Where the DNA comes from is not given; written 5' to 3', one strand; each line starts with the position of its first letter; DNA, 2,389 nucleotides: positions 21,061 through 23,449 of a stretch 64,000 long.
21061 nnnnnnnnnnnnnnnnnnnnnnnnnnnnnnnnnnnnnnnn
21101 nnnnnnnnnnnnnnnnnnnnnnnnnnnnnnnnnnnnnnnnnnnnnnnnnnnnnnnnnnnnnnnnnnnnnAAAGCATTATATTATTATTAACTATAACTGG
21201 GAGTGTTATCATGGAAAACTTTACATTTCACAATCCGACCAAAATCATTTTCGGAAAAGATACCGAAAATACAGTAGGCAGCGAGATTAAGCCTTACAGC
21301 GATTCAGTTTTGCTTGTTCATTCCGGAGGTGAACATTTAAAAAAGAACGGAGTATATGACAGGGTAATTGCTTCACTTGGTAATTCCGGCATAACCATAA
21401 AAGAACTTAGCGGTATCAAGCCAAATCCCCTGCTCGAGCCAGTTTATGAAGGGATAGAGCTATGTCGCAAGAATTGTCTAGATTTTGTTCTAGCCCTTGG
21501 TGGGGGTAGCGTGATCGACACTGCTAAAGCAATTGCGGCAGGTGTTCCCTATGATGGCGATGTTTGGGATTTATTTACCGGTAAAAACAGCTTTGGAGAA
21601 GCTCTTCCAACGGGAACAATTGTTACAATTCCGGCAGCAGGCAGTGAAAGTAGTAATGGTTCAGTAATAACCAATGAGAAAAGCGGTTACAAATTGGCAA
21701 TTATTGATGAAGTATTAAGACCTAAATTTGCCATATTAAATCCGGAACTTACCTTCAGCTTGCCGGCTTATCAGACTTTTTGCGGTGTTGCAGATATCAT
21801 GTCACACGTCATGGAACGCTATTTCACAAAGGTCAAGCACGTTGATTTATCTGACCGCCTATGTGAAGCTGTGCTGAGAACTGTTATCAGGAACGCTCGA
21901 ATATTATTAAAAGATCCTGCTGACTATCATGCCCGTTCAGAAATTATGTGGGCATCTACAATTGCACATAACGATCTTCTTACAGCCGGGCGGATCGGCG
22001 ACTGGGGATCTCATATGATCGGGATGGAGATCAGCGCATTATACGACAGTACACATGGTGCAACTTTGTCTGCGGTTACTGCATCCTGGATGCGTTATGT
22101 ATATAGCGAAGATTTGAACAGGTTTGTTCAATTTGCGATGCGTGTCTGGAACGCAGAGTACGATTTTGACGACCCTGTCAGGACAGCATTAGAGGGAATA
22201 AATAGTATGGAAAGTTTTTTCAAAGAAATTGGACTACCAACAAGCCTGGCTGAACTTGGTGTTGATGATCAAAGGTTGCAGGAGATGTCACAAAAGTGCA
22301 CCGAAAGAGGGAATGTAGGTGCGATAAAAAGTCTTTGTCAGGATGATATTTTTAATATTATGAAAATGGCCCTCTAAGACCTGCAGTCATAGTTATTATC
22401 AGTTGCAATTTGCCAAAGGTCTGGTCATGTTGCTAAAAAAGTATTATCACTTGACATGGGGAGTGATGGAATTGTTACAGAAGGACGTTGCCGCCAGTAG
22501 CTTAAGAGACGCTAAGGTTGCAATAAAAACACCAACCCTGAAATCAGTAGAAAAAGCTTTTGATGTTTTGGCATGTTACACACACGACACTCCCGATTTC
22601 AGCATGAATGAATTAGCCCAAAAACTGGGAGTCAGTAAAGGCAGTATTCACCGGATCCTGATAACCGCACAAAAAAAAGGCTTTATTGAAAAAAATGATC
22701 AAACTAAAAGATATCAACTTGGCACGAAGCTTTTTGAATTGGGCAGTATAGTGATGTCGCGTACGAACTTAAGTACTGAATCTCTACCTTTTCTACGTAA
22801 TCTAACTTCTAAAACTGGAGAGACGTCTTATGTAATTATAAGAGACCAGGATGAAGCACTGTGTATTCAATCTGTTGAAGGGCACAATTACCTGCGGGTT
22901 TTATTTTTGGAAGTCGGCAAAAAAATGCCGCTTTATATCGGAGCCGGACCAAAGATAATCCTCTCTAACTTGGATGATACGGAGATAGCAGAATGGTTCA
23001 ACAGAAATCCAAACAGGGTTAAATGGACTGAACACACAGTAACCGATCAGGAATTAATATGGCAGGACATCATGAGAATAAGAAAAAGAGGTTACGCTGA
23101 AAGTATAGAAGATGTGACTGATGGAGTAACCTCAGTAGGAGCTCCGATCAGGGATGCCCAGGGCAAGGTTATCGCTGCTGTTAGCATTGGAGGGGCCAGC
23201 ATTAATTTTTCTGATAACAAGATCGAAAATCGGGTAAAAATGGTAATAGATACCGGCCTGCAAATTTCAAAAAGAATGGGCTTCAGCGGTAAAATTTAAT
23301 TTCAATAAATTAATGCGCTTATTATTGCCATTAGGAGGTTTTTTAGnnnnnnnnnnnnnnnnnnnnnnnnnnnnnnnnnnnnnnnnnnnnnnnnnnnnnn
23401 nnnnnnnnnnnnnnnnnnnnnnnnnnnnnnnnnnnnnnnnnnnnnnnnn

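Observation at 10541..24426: A 13.7-kb co-directional array links a tungsten-type AOR to a sugar ABC transporter, DUF4432 paralogs, a URO-D-like protein, two ADHs and a transaldolase-like enzyme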

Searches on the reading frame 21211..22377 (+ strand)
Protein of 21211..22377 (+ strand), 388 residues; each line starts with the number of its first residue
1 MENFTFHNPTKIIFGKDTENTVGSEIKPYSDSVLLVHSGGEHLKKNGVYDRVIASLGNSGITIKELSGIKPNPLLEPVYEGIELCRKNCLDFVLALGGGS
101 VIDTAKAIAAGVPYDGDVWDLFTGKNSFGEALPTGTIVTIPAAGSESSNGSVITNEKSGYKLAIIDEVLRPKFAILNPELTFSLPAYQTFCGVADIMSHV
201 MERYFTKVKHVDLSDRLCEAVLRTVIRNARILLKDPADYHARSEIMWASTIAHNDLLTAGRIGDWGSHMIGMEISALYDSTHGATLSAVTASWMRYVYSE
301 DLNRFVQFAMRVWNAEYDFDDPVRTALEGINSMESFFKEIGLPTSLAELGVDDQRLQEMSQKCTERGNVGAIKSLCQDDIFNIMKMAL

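Call 3: search_protein_families(library=pfam, proteins=[window:21211-22377:+])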
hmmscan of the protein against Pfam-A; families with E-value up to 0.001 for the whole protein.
window:21211-22377:+ (388 aa): 3 families
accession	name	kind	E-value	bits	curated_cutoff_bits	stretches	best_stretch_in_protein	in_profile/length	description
PF00465.25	Fe-ADH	-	6.1e-43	146.8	31.3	1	9-178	1-168/168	Iron-containing alcohol dehydrogenase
PF25137.1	ADH_Fe_C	-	3e-30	105.8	27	1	194-387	6-193/194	Fe-containing alcohol dehydrogenase family, C-terminal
PF13685.12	Fe-ADH_2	-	4.6e-06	27.1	28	1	32-110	21-95/149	Iron-containing alcohol dehydrogenase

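Call 9: search_protein_families(library=ncbifam, proteins=[window:21211-22377:+], max_evalue=0.00001)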
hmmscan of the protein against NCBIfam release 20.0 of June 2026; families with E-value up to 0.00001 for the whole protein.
window:21211-22377:+ (388 aa): 16 families
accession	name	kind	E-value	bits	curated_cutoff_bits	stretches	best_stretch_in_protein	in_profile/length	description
NF011717.0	PRK15138.1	equivalog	5.6e-85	285.7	645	1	1-368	1-365/387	alcohol dehydrogenase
NF041833.1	Fe_ADH_ErcA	equivalog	7.9e-39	133.8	550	1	11-365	10-358/382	alcohol dehydrogenase-like regulatory protein ErcA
NF053866.1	CholDhdGbsBBac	equivalog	2.9e-36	124.9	550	1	5-366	11-368/392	choline dehydrogenase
TIGR02638.1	lactal_redase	equivalog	7.7e-33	113.8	523.15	1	41-364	38-358/379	lactaldehyde reductase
NF007911.0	PRK10624.1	equivalog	9.3e-33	113.7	537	1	13-386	12-380/382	lactaldehyde reductase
NF050025.1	SulfAcetaldRedSarD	equivalog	2.3e-30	105.7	700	1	4-363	3-358/385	sulfoacetaldehyde reductase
NF058672.1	4HyButDHCUPNE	equivalog_domain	7.5e-28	97.8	500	1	41-363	38-352/378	4-hydroxybutyrate dehydrogenase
NF010378.0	PRK13805.1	equivalog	4.7e-27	94.2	951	1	6-364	459-835/872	bifunctional acetaldehyde-CoA/alcohol dehydrogenase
TIGR03405.1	Phn_Fe-ADH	equivalog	7.6e-25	87.4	423.7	1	6-363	1-343/355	iron-containing alcohol dehydrogenase PsrA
NF007363.0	PRK09860.1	equivalog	9.3e-23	81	581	1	4-362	4-356/383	L-threonine dehydrogenase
TIGR04266.1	NDMA_methanol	equivalog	2e-21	76.3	625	1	6-369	13-375/420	NDMA-dependent methanol dehydrogenase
NF011998.0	PRK15454.1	equivalog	7e-19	67.8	556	1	5-363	23-369/395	ethanolamine utilization ethanol dehydrogenase EutG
NF041822.1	daptide_DH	equivalog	4.7e-15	55.3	300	1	90-293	55-270/363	daptide-type RiPP biosynthesis dehydogenase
NF006941.0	PRK09423.1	subfamily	6.6e-12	44.9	336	1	5-110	4-105/367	glycerol dehydrogenase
NF053832.1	GlycoaldRedHalo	equivalog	4.1e-08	32.7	550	0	5-110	4-105/363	glycolaldehyde reductase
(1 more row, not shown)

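Call 87: search_solved_structures(query=window:21211-22377:+, max_evalue=1e-20)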
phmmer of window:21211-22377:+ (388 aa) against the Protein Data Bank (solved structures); distinct sequences matched with E-value up to 1e-20: 14.
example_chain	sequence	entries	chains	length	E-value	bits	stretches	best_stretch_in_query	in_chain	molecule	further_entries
7w9x_A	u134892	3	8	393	1.9e-103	349.9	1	1-387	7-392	Iron-containing alcohol dehydrogenase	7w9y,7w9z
6l1k_A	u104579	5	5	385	5.3e-96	325.4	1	1-387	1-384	NADH-dependent butanol dehydrogenase A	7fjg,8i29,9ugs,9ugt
1vlj_A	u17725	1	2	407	1.8e-93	317.1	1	1-359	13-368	NADH-dependent butanol dehydrogenase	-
4qgs_A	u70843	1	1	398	6.1e-73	249.5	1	1-368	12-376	Alcohol dehydrogenase YqhD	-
1oj7_A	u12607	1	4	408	4.1e-72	246.8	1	2-368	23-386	HYPOTHETICAL OXIDOREDUCTASE YQHD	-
8zwd_B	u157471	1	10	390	3.1e-27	99.1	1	6-363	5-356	NAD(P)-dependent methanol dehydrogenase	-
5yvr_A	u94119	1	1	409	4.1e-27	98.7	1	10-362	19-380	alcohol dehydrogenase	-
5yvm_A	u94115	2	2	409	5.4e-27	98.3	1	10-362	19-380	alcohol dehydrogenase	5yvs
3bfj_A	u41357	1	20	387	7.5e-27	97.8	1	7-369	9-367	1,3-propanediol oxidoreductase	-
8zrl_A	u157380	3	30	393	9e-26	94.3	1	5-362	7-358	NAD-dependent methanol dehydrogenase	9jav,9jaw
3owo_A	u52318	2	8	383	2e-24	89.8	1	41-354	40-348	Alcohol dehydrogenase 2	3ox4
4fr2_A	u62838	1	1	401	2e-24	89.8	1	6-383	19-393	1,3-propanediol dehydrogenase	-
6jko_A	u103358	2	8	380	3.1e-23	85.9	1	59-316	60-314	Methanol dehydrogenase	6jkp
1vhd_A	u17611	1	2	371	9e-21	77.8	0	4-302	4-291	alcohol dehydrogenase, iron-containing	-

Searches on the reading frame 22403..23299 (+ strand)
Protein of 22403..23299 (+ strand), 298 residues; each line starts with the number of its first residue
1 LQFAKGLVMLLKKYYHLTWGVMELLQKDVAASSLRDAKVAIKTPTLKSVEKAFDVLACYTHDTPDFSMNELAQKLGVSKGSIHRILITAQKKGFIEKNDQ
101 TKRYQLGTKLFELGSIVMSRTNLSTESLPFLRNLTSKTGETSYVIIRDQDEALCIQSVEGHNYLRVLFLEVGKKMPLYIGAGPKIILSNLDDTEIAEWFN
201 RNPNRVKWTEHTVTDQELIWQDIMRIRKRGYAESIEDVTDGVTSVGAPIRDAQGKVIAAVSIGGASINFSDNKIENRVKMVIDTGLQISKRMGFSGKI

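Call 4: search_protein_families(library=pfam, proteins=[window:22403-23299:+])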
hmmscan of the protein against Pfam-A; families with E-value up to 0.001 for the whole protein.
window:22403-23299:+ (298 aa): 6 families
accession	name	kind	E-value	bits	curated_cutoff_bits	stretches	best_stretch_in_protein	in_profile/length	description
PF01614.24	IclR_C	-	1.1e-37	129.7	24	1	117-290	3-174/174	Bacterial transcriptional regulator IclR C-terminal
PF09339.16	HTH_IclR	-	2.9e-09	37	22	1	48-98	1-51/52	IclR helix-turn-helix domain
PF12802.13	MarR_2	-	6.7e-06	26.6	27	1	60-100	16-57/61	MarR family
PF08279.18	HTH_11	-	4.4e-05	23.7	25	0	53-88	3-38/55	HTH domain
PF25213.1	HVO_A0261_N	-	0.00085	19.6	35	0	67-106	26-63/86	HVO_A0261 N-terminal domain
PF13412.12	HTH_24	-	0.00096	19.1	21.9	0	64-96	16-48/48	Winged helix-turn-helix DNA-binding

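Call 9: search_protein_families(library=ncbifam, proteins=[window:22403-23299:+], max_evalue=0.00001)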
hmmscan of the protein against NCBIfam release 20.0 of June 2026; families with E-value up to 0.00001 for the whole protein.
window:22403-23299:+ (298 aa): 7 families
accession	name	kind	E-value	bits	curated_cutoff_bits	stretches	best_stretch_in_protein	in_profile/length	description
NF045644.1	TransRegBhcR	equivalog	1.5e-48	165.4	350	1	42-293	18-266/267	HTH-type transcriptional regulator BhcR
TIGR02431.1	pcaR_pcaU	subfamily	7e-42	143.5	284.75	1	46-278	5-233/248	beta-ketoadipate pathway transcriptional regulators, PcaR/PcaU/PobR family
NF011671.1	PRK15090.1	equivalog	1.8e-41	142.1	275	1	43-294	7-255/256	DNA-binding transcriptional regulator KdgR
NF008601.2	PRK11569.1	equivalog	4.9e-31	107.9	380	1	40-293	20-273/276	glyoxylate bypass operon transcriptional repressor IclR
NF007548.0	PRK10163.1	equivalog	8.1e-23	80.9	406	1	47-295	22-268/271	HTH-type transcriptional repressor AllR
NF007342.0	PRK09834.1-4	equivalog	4e-10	39.1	251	1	44-262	9-225/263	DNA-binding transcriptional regulator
NF007341.0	PRK09834.1-3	equivalog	1.4e-07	31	269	1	66-262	28-227/274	DNA-binding transcriptional regulator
